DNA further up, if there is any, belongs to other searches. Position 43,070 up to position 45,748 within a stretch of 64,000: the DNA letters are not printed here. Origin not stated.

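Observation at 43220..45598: Fusion of a cytoplasmic FAD/NAD(P) disulfide-reductase-like domain to a NapH/MauN-type polyferredoxin membrane domain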

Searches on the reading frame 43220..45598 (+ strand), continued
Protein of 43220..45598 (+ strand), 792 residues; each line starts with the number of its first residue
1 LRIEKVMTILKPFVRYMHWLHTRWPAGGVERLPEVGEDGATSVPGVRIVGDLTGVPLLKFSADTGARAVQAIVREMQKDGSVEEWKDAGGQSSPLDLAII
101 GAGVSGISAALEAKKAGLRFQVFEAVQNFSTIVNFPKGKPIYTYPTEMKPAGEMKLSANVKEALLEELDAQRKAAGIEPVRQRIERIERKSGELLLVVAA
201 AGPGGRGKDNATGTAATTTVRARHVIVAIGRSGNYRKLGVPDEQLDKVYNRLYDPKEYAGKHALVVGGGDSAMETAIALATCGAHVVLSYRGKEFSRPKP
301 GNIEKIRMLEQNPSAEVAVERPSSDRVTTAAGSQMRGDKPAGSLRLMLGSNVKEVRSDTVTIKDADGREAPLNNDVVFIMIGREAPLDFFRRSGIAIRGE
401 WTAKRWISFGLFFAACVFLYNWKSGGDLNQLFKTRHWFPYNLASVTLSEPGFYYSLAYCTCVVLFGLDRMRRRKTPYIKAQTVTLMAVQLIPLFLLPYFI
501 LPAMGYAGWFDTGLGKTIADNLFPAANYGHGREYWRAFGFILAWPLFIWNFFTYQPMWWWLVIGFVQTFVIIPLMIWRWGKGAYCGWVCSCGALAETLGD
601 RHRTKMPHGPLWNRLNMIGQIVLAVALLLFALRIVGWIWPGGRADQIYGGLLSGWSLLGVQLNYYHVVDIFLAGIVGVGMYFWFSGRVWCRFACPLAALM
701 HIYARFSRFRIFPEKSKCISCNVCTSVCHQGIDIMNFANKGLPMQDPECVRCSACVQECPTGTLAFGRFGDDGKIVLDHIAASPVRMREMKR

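Call 25: predict_structure(alignment_id=A2)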
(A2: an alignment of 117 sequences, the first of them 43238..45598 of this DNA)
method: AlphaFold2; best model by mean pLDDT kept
length: 786 residues; sequences in the alignment: 117
mean_pLDDT: 75.8   pTM: 0.71
mean pLDDT of the five models: 75.8, 74.7, 71.5, 70.1, 69.9
residues with pLDDT >= 90: 186; 70-90: 354; 50-70: 162; < 50: 84
segments of 3 or more residues with pLDDT < 50: 16-21, 196-210, 226-228, 708-759
pLDDT, mean of each block of 10 residues (from residue 1): 62 51 69 90 68 84 93 68 70 91 95 87 68 54 82 80 94 88 89 58 42 88 62 78 76 90 85 92 70 80 91 67 69 88 88 90 91 69 84 83 89 75 78 61 77 89 76 82 92 90 92 91 85 83 81 92 87 71 76 66 66 83 90 89 84 76 73 73 70 73 56 45 40 38 40 46 72 54 54
secondary structure, 60 per line:
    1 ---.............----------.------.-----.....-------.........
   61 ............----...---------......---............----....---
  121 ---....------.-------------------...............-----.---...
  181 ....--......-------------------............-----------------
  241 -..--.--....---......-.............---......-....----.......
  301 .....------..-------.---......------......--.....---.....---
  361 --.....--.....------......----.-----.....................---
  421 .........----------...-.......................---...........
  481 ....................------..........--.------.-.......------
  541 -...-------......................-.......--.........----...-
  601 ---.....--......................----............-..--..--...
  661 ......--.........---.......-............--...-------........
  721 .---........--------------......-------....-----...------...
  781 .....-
elements in order (helices of 4 or more, strands of 3 or more residues): H4-16 E40-44 H52-72 E89-94 H98-109 E114-117 H124-127 H155-168 E178-184 E187-192 E212-223 H249-252 E256-261 H263-275 E279-284 H286-289 H294-305 H327-330 E337-342 E345-349 E353-357 E363-367 E370-374 H381-386 H397-417 H421-429 H444-466 H470-500 H507-516 H528-534 H552-573 H575-581 H584-592 H604-608 H611-632 H637-648 H658-666 H669-677 H681-687 H689-700 E703-705 H713-721 H725-732 H747-752 E760-763 E769-771 H778-785
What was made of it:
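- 43340..43438 (+): N-terminal segment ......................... (aa 41-73). This is the GD motif strand plus helix, which normally ends the FAD domain of TrxR-type flavoproteins. Its position here indicates a circular permutation. Call 25: the model gives a strand at 40-44 and a helix at 52-72 (786-aa numbering).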

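Call 30: fold_search(model_id=the predicted structure, library=pdb)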
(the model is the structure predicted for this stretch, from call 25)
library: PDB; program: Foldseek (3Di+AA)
matches with E <= 10: 1685; with E <= 0.001: 502
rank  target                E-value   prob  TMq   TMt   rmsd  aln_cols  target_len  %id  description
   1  7apr_B                3.9e-15  1.00  0.18  0.39  12.0       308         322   19  Bacillithiol Disulfide Reductase Bdr (YpdA) from Staphylococcus aureus (released 2020-12-30)
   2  7a76_A                6.4e-15  1.00  0.18  0.40  12.1       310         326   22  Bacillithiol Disulfide Reductase Bdr (YpdA) from Bacillus cereus (released 2020-12-30)
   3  7a76_D                7.1e-15  1.00  0.18  0.40  12.0       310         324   22  Bacillithiol Disulfide Reductase Bdr (YpdA) from Bacillus cereus (released 2020-12-30)
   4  7a76_C                8.7e-15  1.00  0.18  0.40  12.2       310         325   22  Bacillithiol Disulfide Reductase Bdr (YpdA) from Bacillus cereus (released 2020-12-30)
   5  7a7b_A                1.8e-14  1.00  0.18  0.39  11.9       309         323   19  Bacillithiol Disulfide Reductase Bdr (YpdA) from Staphylococcus aureus (released 2020-12-30)
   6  7apr_H                3.6e-14  1.00  0.18  0.40  12.2       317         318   19  Bacillithiol Disulfide Reductase Bdr (YpdA) from Staphylococcus aureus (released 2020-12-30)
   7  3f8d_B                8.4e-14  1.00  0.20  0.41   8.5       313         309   20  Structure of Sulfolobus solfataricus Thioredoxin reductase Mutant C147A (released 2009-01-13)
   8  3f8p_D                1.1e-13  1.00  0.21  0.43   8.0       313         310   21  Structure of Sulfolobus solfataricus TrxR-B3 (released 2009-01-13)
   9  3f8r_B                2.9e-13  1.00  0.21  0.41   8.1       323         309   20  Crystal structure of Sulfolobus solfataricus Thioredoxin reductase B3 in complex with two NADP molecules (released 2009-01-13)
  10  3r9u_A                3.3e-13  1.00  0.17  0.37  11.9       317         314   21  Thioredoxin-disulfide reductase from Campylobacter jejuni. (released 2011-04-06)
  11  3f8p_A                4.2e-13  1.00  0.21  0.43   7.7       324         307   20  Structure of Sulfolobus solfataricus TrxR-B3 (released 2009-01-13)
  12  3f8d_C                7.6e-13  1.00  0.21  0.41   8.3       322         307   20  Structure of Sulfolobus solfataricus Thioredoxin reductase Mutant C147A (released 2009-01-13)
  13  9xub_C                8.0e-13  1.00  0.22  0.47   7.3       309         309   24  Crystal Structure of Thioredoxin reductase from Mycobacterium tuberculosis. (released 2026-02-04)
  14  3f8p_C                1.0e-12  1.00  0.21  0.42   8.2       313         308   20  Structure of Sulfolobus solfataricus TrxR-B3 (released 2009-01-13)
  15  3r9u_B                1.0e-12  1.00  0.16  0.36  11.4       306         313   23  Thioredoxin-disulfide reductase from Campylobacter jejuni. (released 2011-04-06)
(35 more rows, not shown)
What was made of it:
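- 43505..44419 (+): FAD plus NAD(P)H two-dinucleotide-binding module (aa 96-400). It contains GxGxxG (43520-43537), GxGxxA (44018-44035) and an Arg-rich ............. stretch (44081-44119) that suggests NADPH. No cysteine is conserved. Call 30 (Foldseek gives the same ranking).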

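Call 46: search_protein_families(library=pfam, proteins=[L077:8987-9892:+, L077:12368-13066:+, L077:13067-14377:+, L077:14377-15018:+, L077:15049-15384:+, L046:6120-6794:+, L046:6795-7583:+, L046:7624-9024:+, L046:9125-9889:+, L046:12742-13431:+], max_evalue=0.001)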
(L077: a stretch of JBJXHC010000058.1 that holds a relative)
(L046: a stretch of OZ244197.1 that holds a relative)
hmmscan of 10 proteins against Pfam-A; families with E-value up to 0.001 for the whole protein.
L077:8987-9892:+ (301 aa): 1 family
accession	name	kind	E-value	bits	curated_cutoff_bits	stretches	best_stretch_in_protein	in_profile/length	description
PF04784.19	DUF547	-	3.7e-29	101.7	27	1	129-236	5-125/125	Protein of unknown function, DUF547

L077:12368-13066:+ (232 aa): 3 families
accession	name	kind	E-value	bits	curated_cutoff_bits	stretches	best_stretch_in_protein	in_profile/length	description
PF00535.33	Glycos_transf_2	-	1.7e-20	74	23.3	1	9-165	2-166/168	Glycosyl transferase family 2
PF13641.12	Glyco_tranf_2_3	-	4.3e-06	27.4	27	1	7-132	3-137/230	Glycosyltransferase like family 2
PF13704.12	Glyco_tranf_2_4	-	0.00015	22.6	27.5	1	15-76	2-63/98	Glycosyl transferase family 2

L077:13067-14377:+ (436 aa): 1 family
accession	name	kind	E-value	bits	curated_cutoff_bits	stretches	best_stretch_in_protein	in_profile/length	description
PF13231.12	PMT_2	-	4.1e-05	24.3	26.1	1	138-242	3-113/160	Dolichyl-phosphate-mannose-protein mannosyltransferase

L077:14377-15018:+ (213 aa): 2 families
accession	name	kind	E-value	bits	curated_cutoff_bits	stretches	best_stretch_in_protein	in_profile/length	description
PF09837.15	DUF2064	-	1.7e-33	115.4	25.8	1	48-164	4-120/120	Uncharacterized protein conserved in bacteria (DUF2064)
PF01983.22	CofC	-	0.00052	19.7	22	1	98-181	81-160/217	Guanylyl transferase CofC like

L077:15049-15384:+ (111 aa): 1 family
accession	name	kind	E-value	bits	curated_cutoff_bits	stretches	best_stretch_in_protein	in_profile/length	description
PF02627.25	CMD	-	1.7e-14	54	23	1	24-100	3-79/84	Carboxymuconolactone decarboxylase family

L046:6120-6794:+ (224 aa): 4 families
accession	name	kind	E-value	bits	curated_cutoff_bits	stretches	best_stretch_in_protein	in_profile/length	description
PF04542.20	Sigma70_r2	-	1.5e-17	63.5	24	1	63-127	2-67/71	Sigma-70 region 2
PF08281.18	Sigma70_r4_2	-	5.1e-13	48.9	25.7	1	163-212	5-54/54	Sigma-70, region 4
PF04545.22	Sigma70_r4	-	6e-12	45.3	24.1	1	165-214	1-50/50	Sigma-70, region 4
PF07638.17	Sigma70_ECF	-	8.8e-09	36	21.1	1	46-214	6-181/185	ECF sigma factor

L046:6795-7583:+ (262 aa): 1 family
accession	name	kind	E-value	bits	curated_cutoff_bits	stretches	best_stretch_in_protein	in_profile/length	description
PF10099.14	RskA_C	-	5.9e-21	75.6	29.4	1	108-254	4-133/135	Anti-sigma-K factor rskA, C-terminal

L046:7624-9024:+ (466 aa): 0 families

L046:9125-9889:+ (254 aa): 1 family
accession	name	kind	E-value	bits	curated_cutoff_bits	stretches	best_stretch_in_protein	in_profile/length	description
PF04784.19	DUF547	-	2.7e-23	82.7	27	1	78-188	2-125/125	Protein of unknown function, DUF547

L046:12742-13431:+ (229 aa): 2 families
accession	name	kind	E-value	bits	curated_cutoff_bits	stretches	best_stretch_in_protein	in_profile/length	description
PF00535.33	Glycos_transf_2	-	4.2e-23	82.6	23.3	1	7-163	2-163/168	Glycosyl transferase family 2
PF13641.12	Glyco_tranf_2_3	-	2.6e-06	28.1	27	1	3-120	1-126/230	Glycosyltransferase like family 2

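Call 48: search_protein_families(library=ncbifam, proteins=[L077:12368-13066:+, L077:14377-15018:+, L077:13067-14377:+, L046:12742-13431:+, L046:7624-9024:+, L077:8987-9892:+, L077:15049-15384:+, L077:8314-9168:+, L077:6287-7261:+], max_evalue=0.0001)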
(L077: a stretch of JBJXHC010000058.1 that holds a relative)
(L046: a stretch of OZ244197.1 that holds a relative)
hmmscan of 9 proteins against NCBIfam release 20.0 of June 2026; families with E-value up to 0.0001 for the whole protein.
L077:12368-13066:+ (232 aa): 10 families
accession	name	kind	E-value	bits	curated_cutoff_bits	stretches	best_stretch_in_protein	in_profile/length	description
TIGR04182.1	glyco_TIGR04182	equivalog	5.7e-36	124.4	325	1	7-227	2-217/293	S-layer glycoprotein N-glycosyltransferase AglJ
NF041391.1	DPhHxTase_Halo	equivalog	8.4e-23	80.5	375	1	13-218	3-203/213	dolichyl-phosphate hexose transferase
NF058614.1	PPMAGASynPpgS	equivalog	8.6e-19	67.9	370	1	9-122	4-119/226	polyprenyl-phospho-N-acetylgalactosaminyl synthase PpgS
NF010496.0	PRK13915.1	equivalog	7.5e-17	61.4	262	1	4-107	30-145/307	glucosyl-3-phosphoglycerate synthase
TIGR04283.1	glyco_like_mftF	equivalog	2.2e-10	40.5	182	1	7-105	1-97/221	TIGR04283 family arsenosugar biosynthesis glycosyltransferase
NF007986.1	PRK10714.1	equivalog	1.2e-09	37.6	529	1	6-204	7-208/316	undecaprenyl-phosphate 4-deoxy-4-formamido-L-arabinose transferase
NF041865.1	EpsU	equivalog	4.9e-09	35.7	700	1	6-92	40-135/394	exopolysaccharide biosynthesis GT2 family glycosyltransferase EpsU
TIGR03965.1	mycofact_glyco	equivalog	1e-07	31.3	280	1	7-120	76-194/467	mycofactocin biosynthesis glycosyltransferase MftF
NF047588.1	GlcsyltransPgfSStrep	equivalog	2.7e-06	26.8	500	1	6-117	2-122/308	glycosyltransferase PgfS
NF038302.1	EPS_HpsE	equivalog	2e-05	23.7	300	1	7-90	3-97/307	hormogonium polysaccharide biosynthesis glycosyltransferase HpsE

L077:14377-15018:+ (213 aa): 2 families
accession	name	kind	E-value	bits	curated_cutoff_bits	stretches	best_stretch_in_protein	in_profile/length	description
TIGR04282.1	glyco_like_cofC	hypoth_equivalog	5.2e-59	199.2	134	1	7-196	1-188/189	TIGR04282 family arsenosugar biosynthesis glycosyltransferase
TIGR03552.1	F420_cofC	equivalog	5.7e-07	29.4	105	1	17-200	10-187/196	2-phospho-L-lactate guanylyltransferase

L077:13067-14377:+ (436 aa): 0 families

L046:12742-13431:+ (229 aa): 11 families
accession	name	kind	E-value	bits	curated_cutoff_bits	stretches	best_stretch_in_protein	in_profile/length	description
TIGR04182.1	glyco_TIGR04182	equivalog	1.4e-37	129.6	325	1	5-228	2-217/293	S-layer glycoprotein N-glycosyltransferase AglJ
NF041391.1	DPhHxTase_Halo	equivalog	6.8e-25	87.3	375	1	11-213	3-197/213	dolichyl-phosphate hexose transferase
NF058614.1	PPMAGASynPpgS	equivalog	1.5e-15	57.3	370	1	5-132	2-129/226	polyprenyl-phospho-N-acetylgalactosaminyl synthase PpgS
NF010496.0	PRK13915.1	equivalog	4.6e-13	48.9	262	1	4-110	32-148/307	glucosyl-3-phosphoglycerate synthase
TIGR04283.1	glyco_like_mftF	equivalog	1.6e-11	44.3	182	1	7-147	3-137/221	TIGR04283 family arsenosugar biosynthesis glycosyltransferase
TIGR03469.1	HpnB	hypoth_equivalog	1e-06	28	379.25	1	2-113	43-168/386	hopene-associated glycosyltransferase HpnB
NF038302.1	EPS_HpsE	equivalog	1.3e-06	27.6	300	1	5-91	3-97/307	hormogonium polysaccharide biosynthesis glycosyltransferase HpsE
NF007986.1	PRK10714.1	equivalog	6.4e-06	25.4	529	1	5-118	8-127/316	undecaprenyl-phosphate 4-deoxy-4-formamido-L-arabinose transferase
NF041865.1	EpsU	equivalog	7.3e-06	25.2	700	1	7-92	43-134/394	exopolysaccharide biosynthesis GT2 family glycosyltransferase EpsU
TIGR03965.1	mycofact_glyco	equivalog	3.6e-05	22.8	280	1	3-109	74-183/467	mycofactocin biosynthesis glycosyltransferase MftF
NF045692.1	OglycostaseCruG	equivalog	5.5e-05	22.3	600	0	4-118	42-165/386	2'-O-glycosyltransferase CruG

L046:7624-9024:+ (466 aa): 0 families

L077:8987-9892:+ (301 aa): 0 families

L077:15049-15384:+ (111 aa): 2 families
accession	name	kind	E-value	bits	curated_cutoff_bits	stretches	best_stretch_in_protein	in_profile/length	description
TIGR04169.1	perox_w_seleSAM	hypoth_equivalog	5.2e-48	161.6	120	1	3-111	2-109/109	arsenosugar biosynthesis-associated peroxidase-like protein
TIGR00778.1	ahpD_dom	domain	1.7e-08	33.8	27.8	1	39-88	1-50/51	alkylhydroperoxidase AhpD family core domain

L077:8314-9168:+ (284 aa): 0 families

L077:6287-7261:+ (324 aa): 6 families
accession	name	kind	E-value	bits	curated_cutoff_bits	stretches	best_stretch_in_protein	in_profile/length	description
TIGR04167.1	rSAM_SeCys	equivalog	6.9e-127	422.8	300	1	15-322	3-303/303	arsenosugar biosynthesis radical SAM (seleno)protein ArsS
TIGR04078.1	rSAM_yydG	equivalog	1.7e-06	27.7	300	1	21-85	2-66/309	YydG family radical SAM peptide epimerase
NF050035.1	rSAM_WgK_link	exception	7.6e-06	25.1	650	0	23-163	12-144/367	radical SAM/SPASM peptide maturase WgkB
TIGR02666.1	moaA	equivalog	4.6e-05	22.5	284.05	1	20-96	10-89/336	GTP 3',8-cyclase MoaA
TIGR02668.1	moaA_archaeal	equivalog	8.2e-05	21.7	325.25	0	19-92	9-82/303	GTP 3',8-cyclase MoaA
NF047865.1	rSAM_PapB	equivalog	9.1e-05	21.8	340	0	22-162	5-149/330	PapB family radical SAM/SPASM ranthipeptide maturase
